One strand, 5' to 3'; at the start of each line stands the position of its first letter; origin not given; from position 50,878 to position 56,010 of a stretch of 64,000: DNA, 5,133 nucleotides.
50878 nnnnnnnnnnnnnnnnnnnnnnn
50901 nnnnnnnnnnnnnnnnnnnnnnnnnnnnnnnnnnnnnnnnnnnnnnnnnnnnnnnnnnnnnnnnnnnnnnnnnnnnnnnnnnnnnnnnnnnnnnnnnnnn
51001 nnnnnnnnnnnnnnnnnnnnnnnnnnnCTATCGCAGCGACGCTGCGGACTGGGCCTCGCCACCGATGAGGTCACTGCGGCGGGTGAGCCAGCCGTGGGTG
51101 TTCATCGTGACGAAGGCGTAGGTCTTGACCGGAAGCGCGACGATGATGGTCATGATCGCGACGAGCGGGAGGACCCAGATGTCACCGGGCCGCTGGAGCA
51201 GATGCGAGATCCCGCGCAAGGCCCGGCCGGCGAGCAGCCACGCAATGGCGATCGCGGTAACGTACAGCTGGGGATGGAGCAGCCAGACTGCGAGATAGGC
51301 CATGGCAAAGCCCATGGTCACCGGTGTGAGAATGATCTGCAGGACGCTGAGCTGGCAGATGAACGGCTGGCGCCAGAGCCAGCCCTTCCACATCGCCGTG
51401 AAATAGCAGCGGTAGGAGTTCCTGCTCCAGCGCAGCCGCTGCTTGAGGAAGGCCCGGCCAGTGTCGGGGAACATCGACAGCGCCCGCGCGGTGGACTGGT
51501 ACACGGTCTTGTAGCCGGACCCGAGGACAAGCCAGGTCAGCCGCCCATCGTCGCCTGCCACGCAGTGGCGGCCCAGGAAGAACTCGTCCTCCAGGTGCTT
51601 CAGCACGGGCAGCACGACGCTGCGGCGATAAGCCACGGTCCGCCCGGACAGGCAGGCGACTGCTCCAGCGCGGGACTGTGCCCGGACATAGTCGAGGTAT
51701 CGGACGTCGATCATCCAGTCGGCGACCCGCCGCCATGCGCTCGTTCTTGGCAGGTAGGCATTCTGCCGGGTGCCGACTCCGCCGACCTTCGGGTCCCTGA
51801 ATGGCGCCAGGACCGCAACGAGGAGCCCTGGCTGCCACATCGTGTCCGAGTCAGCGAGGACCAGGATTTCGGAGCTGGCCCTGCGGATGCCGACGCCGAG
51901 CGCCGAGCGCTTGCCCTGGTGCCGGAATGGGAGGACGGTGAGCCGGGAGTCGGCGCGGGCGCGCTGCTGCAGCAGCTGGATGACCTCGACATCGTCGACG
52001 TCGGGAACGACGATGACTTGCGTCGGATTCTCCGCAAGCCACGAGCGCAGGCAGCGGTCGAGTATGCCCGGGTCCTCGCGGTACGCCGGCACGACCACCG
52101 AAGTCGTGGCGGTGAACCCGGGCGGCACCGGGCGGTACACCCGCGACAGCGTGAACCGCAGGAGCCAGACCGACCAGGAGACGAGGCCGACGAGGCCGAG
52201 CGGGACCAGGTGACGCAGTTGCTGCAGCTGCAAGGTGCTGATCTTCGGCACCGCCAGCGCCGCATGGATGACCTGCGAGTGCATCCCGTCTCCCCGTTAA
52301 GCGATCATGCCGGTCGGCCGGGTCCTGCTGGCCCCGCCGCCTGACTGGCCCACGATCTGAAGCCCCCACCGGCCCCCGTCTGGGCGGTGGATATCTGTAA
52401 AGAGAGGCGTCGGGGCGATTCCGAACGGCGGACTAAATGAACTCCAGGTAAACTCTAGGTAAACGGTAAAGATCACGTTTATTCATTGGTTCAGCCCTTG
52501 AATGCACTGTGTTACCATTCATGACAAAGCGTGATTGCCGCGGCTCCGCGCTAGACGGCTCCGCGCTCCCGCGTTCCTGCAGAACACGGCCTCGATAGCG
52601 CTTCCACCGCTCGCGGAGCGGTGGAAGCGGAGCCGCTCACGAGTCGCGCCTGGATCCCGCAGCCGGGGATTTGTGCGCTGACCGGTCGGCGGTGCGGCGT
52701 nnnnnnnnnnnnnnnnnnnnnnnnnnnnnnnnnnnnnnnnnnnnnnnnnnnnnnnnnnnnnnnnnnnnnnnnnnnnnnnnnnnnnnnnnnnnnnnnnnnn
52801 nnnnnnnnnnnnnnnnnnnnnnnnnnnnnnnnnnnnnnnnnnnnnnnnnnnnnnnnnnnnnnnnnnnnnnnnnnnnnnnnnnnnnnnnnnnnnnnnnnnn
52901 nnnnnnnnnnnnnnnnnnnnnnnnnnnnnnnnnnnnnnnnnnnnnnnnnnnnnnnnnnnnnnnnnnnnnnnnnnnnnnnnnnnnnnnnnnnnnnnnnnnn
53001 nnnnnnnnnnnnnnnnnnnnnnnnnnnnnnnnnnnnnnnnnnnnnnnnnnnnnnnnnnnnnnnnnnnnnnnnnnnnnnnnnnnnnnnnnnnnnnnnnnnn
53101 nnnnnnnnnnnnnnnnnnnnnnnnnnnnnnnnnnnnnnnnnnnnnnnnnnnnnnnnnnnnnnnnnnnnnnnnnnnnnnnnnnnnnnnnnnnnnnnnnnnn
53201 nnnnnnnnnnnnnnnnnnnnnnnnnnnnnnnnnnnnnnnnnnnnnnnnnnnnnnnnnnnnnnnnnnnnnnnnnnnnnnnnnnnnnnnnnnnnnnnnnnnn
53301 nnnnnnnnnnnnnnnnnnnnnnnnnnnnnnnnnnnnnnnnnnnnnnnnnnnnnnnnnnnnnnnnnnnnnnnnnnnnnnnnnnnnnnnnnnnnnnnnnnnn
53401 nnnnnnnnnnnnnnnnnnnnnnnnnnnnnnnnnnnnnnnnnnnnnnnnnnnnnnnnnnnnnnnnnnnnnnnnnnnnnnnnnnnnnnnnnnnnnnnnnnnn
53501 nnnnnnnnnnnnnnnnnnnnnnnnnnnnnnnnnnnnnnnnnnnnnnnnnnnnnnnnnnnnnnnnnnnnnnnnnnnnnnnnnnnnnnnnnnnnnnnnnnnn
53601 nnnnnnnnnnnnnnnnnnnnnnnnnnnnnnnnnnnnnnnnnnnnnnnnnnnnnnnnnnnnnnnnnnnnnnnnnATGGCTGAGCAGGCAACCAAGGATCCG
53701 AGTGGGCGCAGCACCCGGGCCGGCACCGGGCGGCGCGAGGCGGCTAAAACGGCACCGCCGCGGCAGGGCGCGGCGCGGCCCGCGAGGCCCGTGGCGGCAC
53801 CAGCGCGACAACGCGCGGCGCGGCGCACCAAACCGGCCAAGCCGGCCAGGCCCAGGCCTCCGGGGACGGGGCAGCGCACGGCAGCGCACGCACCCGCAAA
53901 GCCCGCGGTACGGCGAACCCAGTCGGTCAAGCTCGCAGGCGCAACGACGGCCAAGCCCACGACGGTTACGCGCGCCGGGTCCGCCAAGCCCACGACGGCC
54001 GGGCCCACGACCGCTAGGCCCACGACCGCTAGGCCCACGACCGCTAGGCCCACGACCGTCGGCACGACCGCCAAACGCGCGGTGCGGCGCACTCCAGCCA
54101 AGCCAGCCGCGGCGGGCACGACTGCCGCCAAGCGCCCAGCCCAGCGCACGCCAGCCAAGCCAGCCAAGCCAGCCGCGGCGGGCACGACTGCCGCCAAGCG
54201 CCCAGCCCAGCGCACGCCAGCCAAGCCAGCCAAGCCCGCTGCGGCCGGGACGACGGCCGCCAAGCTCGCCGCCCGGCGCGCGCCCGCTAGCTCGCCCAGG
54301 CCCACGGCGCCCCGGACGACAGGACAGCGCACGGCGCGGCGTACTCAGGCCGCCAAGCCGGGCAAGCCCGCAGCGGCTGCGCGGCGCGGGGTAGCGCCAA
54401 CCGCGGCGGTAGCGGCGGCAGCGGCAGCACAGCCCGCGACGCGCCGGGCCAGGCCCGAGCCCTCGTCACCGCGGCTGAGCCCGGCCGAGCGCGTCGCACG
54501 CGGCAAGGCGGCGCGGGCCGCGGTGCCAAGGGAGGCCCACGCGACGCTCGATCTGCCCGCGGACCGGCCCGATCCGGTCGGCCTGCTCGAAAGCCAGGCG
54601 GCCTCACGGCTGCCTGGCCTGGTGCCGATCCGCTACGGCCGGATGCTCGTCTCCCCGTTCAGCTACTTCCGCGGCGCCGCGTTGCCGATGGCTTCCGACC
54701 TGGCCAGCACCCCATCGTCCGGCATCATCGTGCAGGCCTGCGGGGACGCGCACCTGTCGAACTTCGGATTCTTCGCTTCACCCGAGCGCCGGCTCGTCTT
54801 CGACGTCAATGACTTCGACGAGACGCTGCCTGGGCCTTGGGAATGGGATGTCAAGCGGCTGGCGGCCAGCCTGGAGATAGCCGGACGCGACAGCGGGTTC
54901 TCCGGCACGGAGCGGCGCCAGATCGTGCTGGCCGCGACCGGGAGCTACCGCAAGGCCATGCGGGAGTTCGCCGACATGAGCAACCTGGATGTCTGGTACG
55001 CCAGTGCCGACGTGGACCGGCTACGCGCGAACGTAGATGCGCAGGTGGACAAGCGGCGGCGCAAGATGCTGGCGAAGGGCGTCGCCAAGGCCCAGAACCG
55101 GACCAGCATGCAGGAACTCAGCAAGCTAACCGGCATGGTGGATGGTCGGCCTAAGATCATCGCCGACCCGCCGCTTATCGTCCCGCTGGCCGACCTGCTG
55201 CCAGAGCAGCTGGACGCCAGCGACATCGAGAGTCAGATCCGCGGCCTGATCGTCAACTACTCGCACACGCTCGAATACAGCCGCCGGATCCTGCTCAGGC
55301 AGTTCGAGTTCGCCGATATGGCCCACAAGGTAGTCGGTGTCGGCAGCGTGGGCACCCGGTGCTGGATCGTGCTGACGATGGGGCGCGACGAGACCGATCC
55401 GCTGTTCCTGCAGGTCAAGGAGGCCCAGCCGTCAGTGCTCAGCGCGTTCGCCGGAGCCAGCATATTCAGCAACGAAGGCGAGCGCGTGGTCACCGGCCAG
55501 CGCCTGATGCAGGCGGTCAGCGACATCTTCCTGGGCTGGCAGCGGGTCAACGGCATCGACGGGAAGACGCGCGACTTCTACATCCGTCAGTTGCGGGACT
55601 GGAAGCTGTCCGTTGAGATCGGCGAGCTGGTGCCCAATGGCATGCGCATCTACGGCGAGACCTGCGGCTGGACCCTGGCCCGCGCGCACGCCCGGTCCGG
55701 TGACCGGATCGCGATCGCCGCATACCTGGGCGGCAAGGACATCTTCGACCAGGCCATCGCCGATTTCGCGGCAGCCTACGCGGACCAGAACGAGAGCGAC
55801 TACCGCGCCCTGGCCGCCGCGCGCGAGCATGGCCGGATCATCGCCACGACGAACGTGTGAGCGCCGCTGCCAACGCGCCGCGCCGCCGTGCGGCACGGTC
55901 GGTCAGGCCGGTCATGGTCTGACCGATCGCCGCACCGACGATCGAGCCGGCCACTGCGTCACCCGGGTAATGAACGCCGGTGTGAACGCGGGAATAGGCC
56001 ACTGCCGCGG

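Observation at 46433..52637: HAS-like processive GT2 + two beta-helix proteins + UDP-glucose dehydrogenase: a candidate glucuronate-containing exopolysaccharide system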

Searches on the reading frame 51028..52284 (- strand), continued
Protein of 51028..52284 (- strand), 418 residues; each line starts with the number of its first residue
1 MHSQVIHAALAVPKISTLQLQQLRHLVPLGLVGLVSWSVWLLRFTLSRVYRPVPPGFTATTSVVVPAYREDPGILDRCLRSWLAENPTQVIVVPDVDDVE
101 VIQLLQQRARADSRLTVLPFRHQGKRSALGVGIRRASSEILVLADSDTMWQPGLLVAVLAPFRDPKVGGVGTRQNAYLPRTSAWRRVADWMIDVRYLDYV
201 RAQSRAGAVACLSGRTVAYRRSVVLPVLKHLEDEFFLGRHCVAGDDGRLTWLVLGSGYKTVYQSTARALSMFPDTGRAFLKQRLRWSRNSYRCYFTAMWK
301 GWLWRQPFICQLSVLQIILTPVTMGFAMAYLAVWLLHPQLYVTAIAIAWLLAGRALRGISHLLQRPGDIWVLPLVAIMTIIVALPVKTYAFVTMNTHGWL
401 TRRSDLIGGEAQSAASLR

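Call 89: search_solved_structures(query=L036:2798-4150:+, max_evalue=1e-20)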
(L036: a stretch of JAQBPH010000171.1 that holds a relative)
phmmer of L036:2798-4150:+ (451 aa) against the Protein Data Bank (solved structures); distinct sequences matched with E-value up to 1e-20: 28.
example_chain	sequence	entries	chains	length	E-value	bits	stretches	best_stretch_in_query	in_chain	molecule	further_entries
4a7p_A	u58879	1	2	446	3.3e-103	349.3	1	3-430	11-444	UDP-GLUCOSE DEHYDROGENASE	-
2y0e_A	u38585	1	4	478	1.1e-89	304.7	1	3-443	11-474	UDP-GLUCOSE DEHYDROGENASE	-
2y0d_A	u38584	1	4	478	2.1e-88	300.6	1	3-443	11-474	UDP-GLUCOSE DEHYDROGENASE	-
2y0c_A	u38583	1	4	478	2.3e-88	300.4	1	3-443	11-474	UDP-GLUCOSE DEHYDROGENASE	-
3gg2_A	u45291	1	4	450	3.1e-86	293.4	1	3-412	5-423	Sugar dehydrogenase, UDP-glucose/GDP-mannose dehydrogenase family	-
3vtf_A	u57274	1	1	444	1.4e-76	261.6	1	3-402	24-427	UDP-glucose 6-dehydrogenase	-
3tdk_A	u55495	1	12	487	2.5e-58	201.5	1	3-413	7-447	UDP-glucose 6-dehydrogenase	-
3prj_A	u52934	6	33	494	2.6e-58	201.4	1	3-413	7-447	UDP-glucose 6-dehydrogenase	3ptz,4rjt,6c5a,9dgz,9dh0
5vr8_A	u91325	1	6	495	2.6e-58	201.4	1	3-413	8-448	UDP-glucose 6-dehydrogenase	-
5w4x_A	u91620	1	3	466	2.8e-58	201.3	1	3-413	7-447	UDP-glucose 6-dehydrogenase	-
2q3e_A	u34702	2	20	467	2.8e-58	201.3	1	3-413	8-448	UDP-glucose 6-dehydrogenase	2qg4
4edf_A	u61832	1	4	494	3e-58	201.2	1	3-413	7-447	UDP-glucose 6-dehydrogenase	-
5tjh_A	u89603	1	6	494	3.6e-58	200.9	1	3-413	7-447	UDP-glucose 6-dehydrogenase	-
6c4j_A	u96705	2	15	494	5.2e-58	200.4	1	3-413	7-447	UDP-glucose 6-dehydrogenase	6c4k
2o3j_A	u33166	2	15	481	7.4e-58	199.9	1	3-427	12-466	UDP-glucose 6-dehydrogenase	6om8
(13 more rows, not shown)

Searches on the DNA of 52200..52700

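Call 44: search_rna_families(source=window, start=52200, end=52700, threshold=evalue, max_evalue=1)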
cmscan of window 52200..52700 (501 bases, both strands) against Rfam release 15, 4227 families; matches with E-value up to 1: 2.
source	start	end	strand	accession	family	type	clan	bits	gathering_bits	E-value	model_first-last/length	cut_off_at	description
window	52226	52334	+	RF02242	Xoo5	Gene; sRNA;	-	16.9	50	0.57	1-124/124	no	Xanthomonadaceae sRNA Xoo5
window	52603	52625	-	RF02278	Betaproteobacteria_toxic_sRNA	Gene; sRNA;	-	16.9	50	0.74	8-30/64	no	Betaproteobacteria toxic small RNA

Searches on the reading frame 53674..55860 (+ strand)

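Call 3: search_protein_families(library=pfam, proteins=[window:53674-55860:+], max_evalue=0.01)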
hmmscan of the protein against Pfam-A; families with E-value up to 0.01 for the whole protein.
window:53674-55860:+ (728 aa): 1 family
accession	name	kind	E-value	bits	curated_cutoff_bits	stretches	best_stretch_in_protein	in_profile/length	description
PF10009.15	DUF2252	-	2.9e-146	487.9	22.3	1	312-715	1-391/392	Uncharacterized protein conserved in bacteria (DUF2252)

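Call 4: search_protein_families(library=ncbifam, proteins=[window:53674-55860:+], max_evalue=0.01)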
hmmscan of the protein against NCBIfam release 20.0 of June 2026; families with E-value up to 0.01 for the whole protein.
window:53674-55860:+ (728 aa): 0 families
